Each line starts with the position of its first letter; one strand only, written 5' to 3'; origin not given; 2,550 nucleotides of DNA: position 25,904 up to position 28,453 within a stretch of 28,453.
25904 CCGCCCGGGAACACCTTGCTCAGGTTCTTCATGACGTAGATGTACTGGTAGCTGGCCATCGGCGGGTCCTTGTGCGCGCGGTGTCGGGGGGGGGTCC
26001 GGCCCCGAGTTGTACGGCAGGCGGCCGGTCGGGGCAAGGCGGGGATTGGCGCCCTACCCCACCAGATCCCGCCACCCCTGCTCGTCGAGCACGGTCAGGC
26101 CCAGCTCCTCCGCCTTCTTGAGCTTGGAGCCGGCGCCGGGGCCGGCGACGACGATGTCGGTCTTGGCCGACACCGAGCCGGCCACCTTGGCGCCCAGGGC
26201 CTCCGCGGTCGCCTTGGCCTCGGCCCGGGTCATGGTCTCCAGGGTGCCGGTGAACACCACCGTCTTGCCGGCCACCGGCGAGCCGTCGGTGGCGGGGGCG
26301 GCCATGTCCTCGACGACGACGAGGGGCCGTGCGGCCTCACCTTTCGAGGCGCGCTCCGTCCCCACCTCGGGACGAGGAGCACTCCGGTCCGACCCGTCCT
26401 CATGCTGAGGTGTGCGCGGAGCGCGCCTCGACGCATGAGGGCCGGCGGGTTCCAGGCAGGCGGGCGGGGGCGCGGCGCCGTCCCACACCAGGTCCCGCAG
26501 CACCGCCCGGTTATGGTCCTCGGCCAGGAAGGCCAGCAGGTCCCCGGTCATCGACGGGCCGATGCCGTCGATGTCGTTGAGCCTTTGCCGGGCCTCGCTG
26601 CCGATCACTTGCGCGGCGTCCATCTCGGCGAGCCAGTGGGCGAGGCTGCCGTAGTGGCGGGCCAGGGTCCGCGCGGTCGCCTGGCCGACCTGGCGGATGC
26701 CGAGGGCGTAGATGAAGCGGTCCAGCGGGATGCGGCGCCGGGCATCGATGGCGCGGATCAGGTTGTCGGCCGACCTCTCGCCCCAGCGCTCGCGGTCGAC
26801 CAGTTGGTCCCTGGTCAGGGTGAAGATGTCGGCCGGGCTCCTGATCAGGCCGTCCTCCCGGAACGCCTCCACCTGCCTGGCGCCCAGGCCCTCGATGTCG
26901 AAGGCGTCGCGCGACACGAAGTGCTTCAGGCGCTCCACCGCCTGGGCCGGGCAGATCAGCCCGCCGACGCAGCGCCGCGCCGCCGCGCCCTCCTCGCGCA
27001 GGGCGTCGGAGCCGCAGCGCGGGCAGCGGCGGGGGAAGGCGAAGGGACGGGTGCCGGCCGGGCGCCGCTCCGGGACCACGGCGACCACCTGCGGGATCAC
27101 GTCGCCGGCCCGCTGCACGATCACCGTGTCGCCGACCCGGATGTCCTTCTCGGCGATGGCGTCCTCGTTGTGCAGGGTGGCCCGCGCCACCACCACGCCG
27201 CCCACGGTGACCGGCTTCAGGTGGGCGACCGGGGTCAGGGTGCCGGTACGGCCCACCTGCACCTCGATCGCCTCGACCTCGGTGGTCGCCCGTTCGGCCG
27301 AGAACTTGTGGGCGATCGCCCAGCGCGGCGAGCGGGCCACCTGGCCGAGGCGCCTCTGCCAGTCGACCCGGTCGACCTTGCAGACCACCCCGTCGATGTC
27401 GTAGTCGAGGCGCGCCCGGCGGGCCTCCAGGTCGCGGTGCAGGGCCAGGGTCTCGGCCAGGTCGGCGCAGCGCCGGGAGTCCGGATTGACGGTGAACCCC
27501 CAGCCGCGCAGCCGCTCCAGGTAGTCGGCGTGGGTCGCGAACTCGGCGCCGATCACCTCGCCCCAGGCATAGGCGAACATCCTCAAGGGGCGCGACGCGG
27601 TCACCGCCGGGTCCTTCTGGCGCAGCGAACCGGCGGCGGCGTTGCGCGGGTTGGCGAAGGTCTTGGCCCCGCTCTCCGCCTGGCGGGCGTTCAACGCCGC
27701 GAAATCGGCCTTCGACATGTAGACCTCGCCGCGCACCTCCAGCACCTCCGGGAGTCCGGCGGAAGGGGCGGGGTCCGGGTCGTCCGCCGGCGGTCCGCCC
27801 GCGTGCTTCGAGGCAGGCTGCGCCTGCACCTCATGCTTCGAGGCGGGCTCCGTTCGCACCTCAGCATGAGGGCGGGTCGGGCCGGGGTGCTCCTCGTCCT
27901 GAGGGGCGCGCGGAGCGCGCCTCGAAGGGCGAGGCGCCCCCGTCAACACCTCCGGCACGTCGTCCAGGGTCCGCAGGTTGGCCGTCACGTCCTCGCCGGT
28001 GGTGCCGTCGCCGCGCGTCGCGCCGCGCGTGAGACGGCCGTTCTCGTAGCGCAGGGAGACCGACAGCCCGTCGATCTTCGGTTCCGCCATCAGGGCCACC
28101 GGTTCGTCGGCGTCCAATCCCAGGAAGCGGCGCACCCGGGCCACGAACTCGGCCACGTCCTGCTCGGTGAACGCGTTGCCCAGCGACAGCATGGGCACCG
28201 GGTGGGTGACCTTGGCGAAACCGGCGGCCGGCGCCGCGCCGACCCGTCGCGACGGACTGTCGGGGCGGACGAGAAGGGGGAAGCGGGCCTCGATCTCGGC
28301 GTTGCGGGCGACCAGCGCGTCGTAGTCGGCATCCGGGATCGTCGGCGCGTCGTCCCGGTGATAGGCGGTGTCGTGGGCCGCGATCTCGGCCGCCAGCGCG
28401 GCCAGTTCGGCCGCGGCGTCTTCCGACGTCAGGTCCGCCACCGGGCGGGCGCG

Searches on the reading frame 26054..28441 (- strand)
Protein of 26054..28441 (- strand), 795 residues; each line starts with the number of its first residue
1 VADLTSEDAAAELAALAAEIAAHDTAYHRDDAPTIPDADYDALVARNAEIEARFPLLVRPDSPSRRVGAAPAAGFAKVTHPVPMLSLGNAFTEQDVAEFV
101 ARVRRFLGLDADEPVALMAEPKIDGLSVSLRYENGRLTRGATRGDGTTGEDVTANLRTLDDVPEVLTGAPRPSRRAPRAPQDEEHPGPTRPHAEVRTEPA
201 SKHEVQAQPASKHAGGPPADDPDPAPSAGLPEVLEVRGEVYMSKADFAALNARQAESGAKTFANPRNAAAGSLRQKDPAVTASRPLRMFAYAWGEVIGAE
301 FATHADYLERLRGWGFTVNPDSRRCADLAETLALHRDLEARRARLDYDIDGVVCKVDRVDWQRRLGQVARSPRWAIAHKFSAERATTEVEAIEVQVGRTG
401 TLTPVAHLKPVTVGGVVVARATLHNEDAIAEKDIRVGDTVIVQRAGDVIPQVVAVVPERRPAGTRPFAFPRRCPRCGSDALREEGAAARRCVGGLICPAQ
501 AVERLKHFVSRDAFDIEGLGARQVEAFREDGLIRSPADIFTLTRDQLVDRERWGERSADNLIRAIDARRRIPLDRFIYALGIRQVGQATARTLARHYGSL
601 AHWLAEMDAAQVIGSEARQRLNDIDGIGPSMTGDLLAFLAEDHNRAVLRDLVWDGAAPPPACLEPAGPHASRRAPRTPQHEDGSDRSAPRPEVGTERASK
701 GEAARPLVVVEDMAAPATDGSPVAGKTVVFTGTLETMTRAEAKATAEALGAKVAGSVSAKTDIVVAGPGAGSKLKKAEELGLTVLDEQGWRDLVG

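Call 30: search_protein_families(library=pfam, proteins=[window:26054-28441:-], max_evalue=0.001)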
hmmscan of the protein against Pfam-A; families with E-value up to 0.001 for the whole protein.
window:26054-28441:- (795 aa): 6 families
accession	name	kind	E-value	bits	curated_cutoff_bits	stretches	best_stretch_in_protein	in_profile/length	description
PF01653.23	DNA_ligase_aden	-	4.9e-90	301.9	27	2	230-383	98-253/253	NAD-dependent DNA ligase adenylation domain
PF03120.22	DNA_ligase_OB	-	2.4e-34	117.5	32.9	1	386-462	1-77/79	NAD-dependent DNA ligase OB-fold domain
PF00533.33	BRCT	-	6.3e-13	49.2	21.3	1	723-793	6-77/78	BRCA1 C Terminus (BRCT) domain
PF12826.13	HHH_2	-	3.8e-12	46.6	27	1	575-647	1-63/64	Helix-hairpin-helix motif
PF14520.12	HHH_5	-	2e-08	35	27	1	514-565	5-55/57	Helix-hairpin-helix domain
PF03119.21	DNA_ligase_ZBD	-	3.6e-08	33.6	25.8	1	472-499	1-27/27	NAD-dependent DNA ligase C4 zinc finger domain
